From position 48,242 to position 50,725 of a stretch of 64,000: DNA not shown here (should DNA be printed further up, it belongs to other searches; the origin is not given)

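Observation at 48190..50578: c-di-GMP-I riboswitch in front of an uncharacterised surface beta-helix lipoprotein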

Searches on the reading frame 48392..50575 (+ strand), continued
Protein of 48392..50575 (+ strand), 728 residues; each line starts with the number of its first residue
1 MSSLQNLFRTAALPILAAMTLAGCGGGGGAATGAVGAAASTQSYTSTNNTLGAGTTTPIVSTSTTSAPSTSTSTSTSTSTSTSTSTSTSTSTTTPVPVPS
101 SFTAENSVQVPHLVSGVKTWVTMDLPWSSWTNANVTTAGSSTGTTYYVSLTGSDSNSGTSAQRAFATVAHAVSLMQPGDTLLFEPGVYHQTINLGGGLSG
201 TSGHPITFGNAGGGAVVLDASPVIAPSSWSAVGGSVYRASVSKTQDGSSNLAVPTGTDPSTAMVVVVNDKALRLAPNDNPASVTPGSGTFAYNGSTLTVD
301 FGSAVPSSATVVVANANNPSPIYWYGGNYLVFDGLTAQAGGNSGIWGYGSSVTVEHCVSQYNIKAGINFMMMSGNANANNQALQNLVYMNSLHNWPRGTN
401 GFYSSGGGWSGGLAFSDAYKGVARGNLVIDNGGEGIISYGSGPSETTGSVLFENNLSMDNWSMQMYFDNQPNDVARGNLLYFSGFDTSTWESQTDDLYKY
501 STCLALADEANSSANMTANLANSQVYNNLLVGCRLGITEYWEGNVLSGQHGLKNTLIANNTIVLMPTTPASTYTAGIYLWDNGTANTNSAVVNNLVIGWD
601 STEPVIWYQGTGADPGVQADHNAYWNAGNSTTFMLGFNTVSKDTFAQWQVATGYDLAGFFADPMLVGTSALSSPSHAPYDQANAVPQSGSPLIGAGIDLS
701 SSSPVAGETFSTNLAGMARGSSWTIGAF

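Call 26: fold_search(model_id=the predicted structure, library=pdb)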
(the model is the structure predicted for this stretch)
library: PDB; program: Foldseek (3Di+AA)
matches with E <= 10: 335; with E <= 0.001: 53
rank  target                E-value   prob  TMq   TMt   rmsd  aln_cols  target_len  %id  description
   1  3vst_A                4.0e-13  1.00  0.46  0.52   6.7       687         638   13  The complex structure of XylC with Tris (released 2013-02-27)
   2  5gqc_D                9.9e-11  1.00  0.37  0.45  11.3       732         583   13  Crystal structure of lacto-N-biosidase LnbX from Bifidobacterium longum subsp. longum, ligand-free form (released 2017-04-19)
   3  5gqc_A                2.3e-10  1.00  0.39  0.48  10.2       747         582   13  Crystal structure of lacto-N-biosidase LnbX from Bifidobacterium longum subsp. longum, ligand-free form (released 2017-04-19)
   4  7v6i_A                1.2e-09  1.00  0.43  0.52   9.5       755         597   13  Crystal structure of lacto-N-biosidase BsaX from Bifidobacterium saguini, lacto-N-biose complex (released 2022-02-09)
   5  7v6m_A                2.6e-09  1.00  0.33  0.40  13.4       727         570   13  Crystal structure of lacto-N-biosidase TnX from Tynzenella nexilis, lacto-N-biose complex (released 2022-02-09)
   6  1ru4                  2.8e-09  1.00  0.38  0.63   7.4       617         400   14  Crystal structure of pectate lyase Pel9A (released 2004-04-13)
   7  5mqp_C                9.5e-09  1.00  0.30  0.36  14.9       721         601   11  Glycoside hydrolase BT_1002 (released 2017-04-05)
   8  5mqp_A                1.3e-08  1.00  0.35  0.41  12.4       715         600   11  Glycoside hydrolase BT_1002 (released 2017-04-05)
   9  5mqp_E                2.0e-08  1.00  0.32  0.38  12.1       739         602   10  Glycoside hydrolase BT_1002 (released 2017-04-05)
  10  6kqs_A                2.7e-08  1.00  0.29  0.33  11.8       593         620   11  Crystal Structure of GH136 lacto-N-biosidase from Eubacterium ramulus - selenomethionine derivative (released 2020-06-10)
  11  5mqp_B                5.4e-07  1.00  0.31  0.36  14.8       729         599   10  Glycoside hydrolase BT_1002 (released 2017-04-05)
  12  6kqt_A                6.9e-07  1.00  0.28  0.33  12.2       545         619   11  Crystal Structure of GH136 lacto-N-biosidase from Eubacterium ramulus - native protein (released 2020-06-10)
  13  7w1c_B                1.1e-06  1.00  0.19  0.21  19.6       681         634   11  Crystal structure of Klebsiella pneumoniae K1 capsule-specific polysaccharide lyase in a P1 crystal form (released 2022-05-18)
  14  7w1c_C                1.6e-06  1.00  0.18  0.20  20.0       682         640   12  Crystal structure of Klebsiella pneumoniae K1 capsule-specific polysaccharide lyase in a P1 crystal form (released 2022-05-18)
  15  7w1c_D                1.9e-06  1.00  0.19  0.21  19.9       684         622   12  Crystal structure of Klebsiella pneumoniae K1 capsule-specific polysaccharide lyase in a P1 crystal form (released 2022-05-18)
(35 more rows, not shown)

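Call 27: search_solved_structures(query=A1, max_evalue=1, show_alignments=3)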
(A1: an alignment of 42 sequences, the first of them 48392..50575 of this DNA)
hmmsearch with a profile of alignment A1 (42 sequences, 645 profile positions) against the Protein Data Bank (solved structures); distinct sequences matched with E-value up to 1: 12.
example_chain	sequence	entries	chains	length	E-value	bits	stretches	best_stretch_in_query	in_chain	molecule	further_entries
3vst_A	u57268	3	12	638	9.3e-17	63.9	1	79-172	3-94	Xylosidase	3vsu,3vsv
5olq_A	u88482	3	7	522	6.1e-09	38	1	76-126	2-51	Rhamnogalacturonan lyase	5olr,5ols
6kqs_A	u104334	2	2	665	1.1e-07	33.9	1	72-149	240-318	lacto-N-biosidase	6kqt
7o78_A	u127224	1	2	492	4.6e-05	25.2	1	101-157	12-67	Polysaccharide lyase from Pseudopedobacter saltans, Pedsa3807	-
1ofl_A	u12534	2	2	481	0.0038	18.9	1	99-157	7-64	CHONDROITINASE B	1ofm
1dbg_A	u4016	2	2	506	0.0041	18.8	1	99-157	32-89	CHONDROITINASE B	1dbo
6qps_A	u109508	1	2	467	0.013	17.1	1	108-155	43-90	Polysaccharide Lyase Family 6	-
8fqc_P1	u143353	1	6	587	0.013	17.1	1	77-127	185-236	Tail Spike protein, gp124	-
8ty7_H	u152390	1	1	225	0.029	16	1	210-274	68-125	GC_w2_3C10, heavy chain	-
8u44_V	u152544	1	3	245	0.034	15.7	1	210-274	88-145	05.GC.w2.3C10-H1_SI06 Heavy chain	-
8dp0_B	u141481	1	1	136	0.052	15.1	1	194-272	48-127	Nanobody NB7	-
9nrx_X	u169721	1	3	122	0.14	13.7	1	186-270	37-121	Single domain antibody (nanobody) V2B3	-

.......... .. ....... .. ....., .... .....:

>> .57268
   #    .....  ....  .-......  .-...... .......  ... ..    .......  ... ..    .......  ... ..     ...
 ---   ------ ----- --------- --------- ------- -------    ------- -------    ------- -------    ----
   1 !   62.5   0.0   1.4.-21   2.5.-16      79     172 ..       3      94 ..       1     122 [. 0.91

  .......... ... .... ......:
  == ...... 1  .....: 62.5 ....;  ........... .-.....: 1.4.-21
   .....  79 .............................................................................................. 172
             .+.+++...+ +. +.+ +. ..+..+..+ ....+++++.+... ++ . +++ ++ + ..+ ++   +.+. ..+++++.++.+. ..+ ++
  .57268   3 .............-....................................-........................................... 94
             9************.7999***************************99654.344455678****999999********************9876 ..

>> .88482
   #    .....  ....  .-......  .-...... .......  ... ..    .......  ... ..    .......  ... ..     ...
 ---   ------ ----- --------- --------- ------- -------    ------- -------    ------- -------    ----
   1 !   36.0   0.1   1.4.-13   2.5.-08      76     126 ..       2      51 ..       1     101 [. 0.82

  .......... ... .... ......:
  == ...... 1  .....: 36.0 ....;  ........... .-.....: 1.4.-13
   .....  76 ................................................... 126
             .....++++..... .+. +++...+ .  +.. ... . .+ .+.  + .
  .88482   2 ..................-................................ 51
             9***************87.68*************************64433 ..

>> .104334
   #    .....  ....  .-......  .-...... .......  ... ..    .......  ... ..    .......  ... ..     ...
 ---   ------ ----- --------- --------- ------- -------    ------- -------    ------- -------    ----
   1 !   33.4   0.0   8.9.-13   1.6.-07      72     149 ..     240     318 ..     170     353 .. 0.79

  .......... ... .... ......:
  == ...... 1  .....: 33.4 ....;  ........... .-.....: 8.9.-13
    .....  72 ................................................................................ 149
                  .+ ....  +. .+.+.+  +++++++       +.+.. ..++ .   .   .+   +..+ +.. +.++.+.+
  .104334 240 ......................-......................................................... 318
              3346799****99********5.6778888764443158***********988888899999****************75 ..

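Call 31: fold_search(model_id=the predicted structure, library=viral)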
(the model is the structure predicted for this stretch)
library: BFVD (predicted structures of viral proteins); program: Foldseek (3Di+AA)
matches with E <= 10: 442; with E <= 0.001: 66
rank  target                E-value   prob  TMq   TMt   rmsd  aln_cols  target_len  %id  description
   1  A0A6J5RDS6            3.1e-16  1.00  0.49  0.52  18.6       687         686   15  Right handed beta helix region [uncultured Caudovirales phage]
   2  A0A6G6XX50            2.2e-11  1.00  0.35  0.42   9.7       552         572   12  (no name in the UniProt tables at hand)
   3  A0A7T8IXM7            3.3e-10  1.00  0.33  0.22   7.5       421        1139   15  (no name in the UniProt tables at hand)
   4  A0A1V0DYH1            1.5e-09  1.00  0.32  0.34  19.9       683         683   12  (no name in the UniProt tables at hand)
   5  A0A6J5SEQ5            2.2e-09  1.00  0.42  0.59   7.4       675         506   15  Uncharacterized protein [uncultured Caudovirales phage]
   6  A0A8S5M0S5            3.1e-09  1.00  0.33  0.42  10.6       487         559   13  Xylosidase [Caudovirales sp. cthNP28]
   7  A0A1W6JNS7            3.2e-09  1.00  0.31  0.32  10.8       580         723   11  (no name in the UniProt tables at hand)
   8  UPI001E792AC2         6.0e-09  1.00  0.31  0.44  11.4       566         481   13  (no name look-up for this kind of identifier)
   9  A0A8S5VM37            8.3e-09  1.00  0.31  0.23  10.4       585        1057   13  (no name in the UniProt tables at hand)
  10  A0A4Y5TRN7            9.2e-09  1.00  0.30  0.32  12.6       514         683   13  Tail fiber protein [Serratia phage Moabite]
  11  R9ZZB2                1.1e-08  1.00  0.34  0.28  10.3       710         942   12  Structural protein [Cellulophaga phage phi17:2]
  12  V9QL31                1.2e-08  1.00  0.30  0.38  18.2       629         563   12  (no name in the UniProt tables at hand)
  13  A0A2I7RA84            9.9e-08  1.00  0.31  0.31  10.3       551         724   10  (no name in the UniProt tables at hand)
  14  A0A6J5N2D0            2.1e-07  1.00  0.18  0.20  20.4       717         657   12  Right handed beta helix region [uncultured Caudovirales phage]
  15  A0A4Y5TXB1            5.5e-07  1.00  0.22  0.19  19.4       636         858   11  Uncharacterized protein [Aeromonas phage 2L372D]
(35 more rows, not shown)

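Call 32: find_encoding_contigs(protein=P0007, flank=8000, max_places=2)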
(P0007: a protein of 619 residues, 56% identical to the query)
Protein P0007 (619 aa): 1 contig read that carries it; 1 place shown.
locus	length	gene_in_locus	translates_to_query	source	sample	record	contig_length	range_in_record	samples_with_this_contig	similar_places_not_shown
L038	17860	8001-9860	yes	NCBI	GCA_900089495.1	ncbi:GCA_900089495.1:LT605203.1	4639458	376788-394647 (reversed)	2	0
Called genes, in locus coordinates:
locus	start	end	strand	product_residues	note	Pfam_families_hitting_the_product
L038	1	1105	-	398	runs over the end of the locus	PF04055:Radical_SAM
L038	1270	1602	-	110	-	PF05437:AzlD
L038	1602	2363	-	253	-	PF03591:AzlC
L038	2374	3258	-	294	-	PF02311:AraC_binding, PF12833:HTH_18, PF00165:HTH_AraC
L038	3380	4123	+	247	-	PF00106:adh_short, PF08659:KR, PF23441:SDR (weak), PF13561:adh_short_C2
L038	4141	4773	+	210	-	PF04299:FMN_bind_2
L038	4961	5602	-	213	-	PF00072:Response_reg, PF00196:GerE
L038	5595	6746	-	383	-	PF07730:HisKA_3, PF13581:HATPase_c_2 (faint), PF02518:HATPase_c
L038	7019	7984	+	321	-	-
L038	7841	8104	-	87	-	-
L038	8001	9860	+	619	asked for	PF22842:Pel9A-like_beta_helix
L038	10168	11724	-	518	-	PF00034:Cytochrom_C (faint), PF03150:CCP_MauG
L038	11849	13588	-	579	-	PF04185:Phosphoesterase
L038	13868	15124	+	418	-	PF08448:PAS_4 (weak), PF13188:PAS_8 (faint), PF13426:PAS_9 (weak), PF00989:PAS, PF08448:PAS_4, PF13426:PAS_9, PF08447:PAS_3 (weak), PF00990:GGDEF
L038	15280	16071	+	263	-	PF03988:DUF347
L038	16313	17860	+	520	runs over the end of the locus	PF13188:PAS_8 (faint), PF00990:GGDEF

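Call 33: find_encoding_contigs(protein=P0005, flank=8000, max_places=2)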
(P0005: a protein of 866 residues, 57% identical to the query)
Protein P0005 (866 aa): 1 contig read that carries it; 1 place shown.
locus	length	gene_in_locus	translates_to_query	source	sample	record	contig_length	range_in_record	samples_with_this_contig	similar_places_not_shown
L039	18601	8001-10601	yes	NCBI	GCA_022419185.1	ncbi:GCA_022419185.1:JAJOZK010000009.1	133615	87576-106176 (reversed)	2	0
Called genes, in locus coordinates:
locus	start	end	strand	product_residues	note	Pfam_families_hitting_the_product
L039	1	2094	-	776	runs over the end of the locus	PF07715:Plug, PF00593:TonB_dep_Rec_b-barrel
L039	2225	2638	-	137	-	PF11162:DUF2946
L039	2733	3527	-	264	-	PF01476:LysM, PF01551:Peptidase_M23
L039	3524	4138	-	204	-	PF09335:VTT_dom (weak)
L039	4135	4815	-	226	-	PF01135:PCMT, PF13649:Methyltransf_25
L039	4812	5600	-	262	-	PF01975:SurE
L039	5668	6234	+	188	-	PF01713:Smr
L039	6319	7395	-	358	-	PF01142:TruD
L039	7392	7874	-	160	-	PF02542:YgbB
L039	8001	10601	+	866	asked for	PF18998:Flg_new_2, PF22842:Pel9A-like_beta_helix, PF13229:Beta_helix (weak)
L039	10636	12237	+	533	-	PF18998:Flg_new_2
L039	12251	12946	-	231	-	PF01128:IspD, PF12804:NTP_transf_3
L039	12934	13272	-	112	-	PF04977:DivIC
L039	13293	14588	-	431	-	PF03952:Enolase_N, PF00113:Enolase_C, PF13378:MR_MLE_C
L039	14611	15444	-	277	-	PF00793:DAHP_synth_1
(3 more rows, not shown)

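Call 34: find_encoding_contigs(protein=P0004, flank=8000, max_places=2)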
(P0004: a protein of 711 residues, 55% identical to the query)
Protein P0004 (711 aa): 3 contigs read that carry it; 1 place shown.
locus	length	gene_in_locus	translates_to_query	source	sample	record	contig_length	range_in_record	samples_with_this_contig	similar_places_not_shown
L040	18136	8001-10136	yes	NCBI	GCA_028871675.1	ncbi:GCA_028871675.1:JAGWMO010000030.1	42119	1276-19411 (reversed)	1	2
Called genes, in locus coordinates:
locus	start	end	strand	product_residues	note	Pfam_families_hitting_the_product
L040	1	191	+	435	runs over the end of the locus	PF00657:Lipase_GDSL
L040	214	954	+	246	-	PF13505:OMP_b-brl (weak), PF03922:OmpW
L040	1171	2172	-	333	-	PF12760:Zn_ribbon_IS1595, PF12762:DDE_Tnp_IS1595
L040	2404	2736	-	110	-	PF05437:AzlD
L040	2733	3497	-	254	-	PF03591:AzlC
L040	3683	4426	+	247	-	PF00106:adh_short, PF08659:KR, PF23441:SDR (weak), PF13561:adh_short_C2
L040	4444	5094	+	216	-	PF04299:FMN_bind_2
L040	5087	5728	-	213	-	PF00072:Response_reg, PF00196:GerE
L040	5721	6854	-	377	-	PF07730:HisKA_3, PF13581:HATPase_c_2 (faint), PF02518:HATPase_c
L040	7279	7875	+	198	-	-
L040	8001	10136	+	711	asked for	PF22842:Pel9A-like_beta_helix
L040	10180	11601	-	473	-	PF00034:Cytochrom_C (faint), PF03150:CCP_MauG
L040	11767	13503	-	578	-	PF04185:Phosphoesterase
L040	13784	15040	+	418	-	PF08448:PAS_4, PF13188:PAS_8 (faint), PF13426:PAS_9, PF00989:PAS, PF08448:PAS_4, PF13426:PAS_9, PF08447:PAS_3 (weak), PF00990:GGDEF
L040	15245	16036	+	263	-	PF03988:DUF347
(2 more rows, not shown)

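Call 42: list_cluster_members(proteins=[window:48392-50575:+, P0001, P0002])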
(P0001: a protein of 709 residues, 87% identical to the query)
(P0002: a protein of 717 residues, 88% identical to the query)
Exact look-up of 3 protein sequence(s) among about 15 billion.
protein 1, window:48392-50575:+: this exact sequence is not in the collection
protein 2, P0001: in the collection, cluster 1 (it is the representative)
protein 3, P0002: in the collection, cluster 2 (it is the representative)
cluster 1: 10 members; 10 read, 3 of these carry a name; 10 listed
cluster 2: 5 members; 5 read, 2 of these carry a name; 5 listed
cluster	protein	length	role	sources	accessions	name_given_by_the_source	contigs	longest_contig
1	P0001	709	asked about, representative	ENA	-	-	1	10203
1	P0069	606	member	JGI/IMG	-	hypothetical protein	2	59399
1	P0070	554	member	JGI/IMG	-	hypothetical protein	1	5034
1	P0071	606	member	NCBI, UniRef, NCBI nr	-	-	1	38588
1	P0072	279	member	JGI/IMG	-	hypothetical protein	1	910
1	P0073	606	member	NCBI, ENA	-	-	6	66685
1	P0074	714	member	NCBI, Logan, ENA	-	-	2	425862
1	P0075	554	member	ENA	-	-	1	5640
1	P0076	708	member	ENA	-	-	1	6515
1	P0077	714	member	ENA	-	-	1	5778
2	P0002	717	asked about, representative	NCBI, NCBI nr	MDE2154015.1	MAG: hypothetical protein KGJ85_16980 [Betaproteobacteria bacterium] | hypothetical protein [Betaproteobacteria bacterium]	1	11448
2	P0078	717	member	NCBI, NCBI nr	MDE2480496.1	MAG: hypothetical protein KGM87_16520 [Betaproteobacteria bacterium] | hypothetical protein [Betaproteobacteria bacterium]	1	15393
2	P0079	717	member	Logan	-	-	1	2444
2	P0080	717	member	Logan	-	-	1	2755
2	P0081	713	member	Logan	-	-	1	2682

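Call 44: find_encoding_contigs(protein=P0076, flank=3000, max_places=2)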
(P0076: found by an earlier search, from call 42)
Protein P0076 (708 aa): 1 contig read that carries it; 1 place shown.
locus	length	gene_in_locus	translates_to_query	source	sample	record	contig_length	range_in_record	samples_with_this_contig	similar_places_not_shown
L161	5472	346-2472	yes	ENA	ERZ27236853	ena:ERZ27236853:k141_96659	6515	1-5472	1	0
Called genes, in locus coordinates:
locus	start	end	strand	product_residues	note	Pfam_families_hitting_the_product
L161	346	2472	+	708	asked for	PF22842:Pel9A-like_beta_helix, PF13229:Beta_helix (weak)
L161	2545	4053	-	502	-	PF00672:HAMP (weak), PF00015:MCPsignal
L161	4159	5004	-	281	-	PF01177:Asp_Glu_race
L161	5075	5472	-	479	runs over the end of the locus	?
